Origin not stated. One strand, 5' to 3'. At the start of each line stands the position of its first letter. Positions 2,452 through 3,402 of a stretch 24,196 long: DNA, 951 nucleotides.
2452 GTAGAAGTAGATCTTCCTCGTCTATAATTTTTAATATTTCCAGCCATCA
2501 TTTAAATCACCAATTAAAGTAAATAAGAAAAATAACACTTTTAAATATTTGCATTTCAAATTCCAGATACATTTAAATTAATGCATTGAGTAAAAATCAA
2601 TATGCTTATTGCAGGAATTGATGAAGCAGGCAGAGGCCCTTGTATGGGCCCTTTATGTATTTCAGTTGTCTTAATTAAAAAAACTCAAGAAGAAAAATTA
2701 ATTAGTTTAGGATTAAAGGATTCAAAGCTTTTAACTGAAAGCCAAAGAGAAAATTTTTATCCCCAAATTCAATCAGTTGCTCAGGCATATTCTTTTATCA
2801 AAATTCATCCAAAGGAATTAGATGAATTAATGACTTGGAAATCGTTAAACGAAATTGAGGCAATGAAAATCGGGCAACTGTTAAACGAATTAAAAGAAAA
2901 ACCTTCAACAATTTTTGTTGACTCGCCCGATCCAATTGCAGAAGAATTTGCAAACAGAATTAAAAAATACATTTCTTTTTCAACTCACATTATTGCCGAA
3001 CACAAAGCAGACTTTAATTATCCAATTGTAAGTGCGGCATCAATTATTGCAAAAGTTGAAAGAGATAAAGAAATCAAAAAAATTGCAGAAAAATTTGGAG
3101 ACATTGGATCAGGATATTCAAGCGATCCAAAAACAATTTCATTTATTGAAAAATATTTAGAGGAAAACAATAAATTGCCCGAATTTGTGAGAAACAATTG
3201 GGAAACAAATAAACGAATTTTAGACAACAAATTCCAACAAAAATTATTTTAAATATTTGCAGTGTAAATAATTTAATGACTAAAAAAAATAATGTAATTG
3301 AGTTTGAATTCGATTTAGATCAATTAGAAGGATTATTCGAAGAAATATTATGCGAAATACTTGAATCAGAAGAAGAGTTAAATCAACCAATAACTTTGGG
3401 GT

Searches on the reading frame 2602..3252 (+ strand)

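Call 31: search_protein_families(library=pfam, proteins=[window:2602-3252:+], max_evalue=0.001)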
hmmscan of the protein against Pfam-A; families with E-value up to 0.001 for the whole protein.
window:2602-3252:+ (216 aa): 2 families
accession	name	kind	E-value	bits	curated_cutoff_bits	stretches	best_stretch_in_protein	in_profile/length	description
PF01351.25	RNase_HII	-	2e-45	155.6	25.8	1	4-202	1-198/199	Ribonuclease HII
PF20849.2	TelK_muzzle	-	0.00045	20.7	27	0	152-213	42-104/118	Protelomerase, muzzle domain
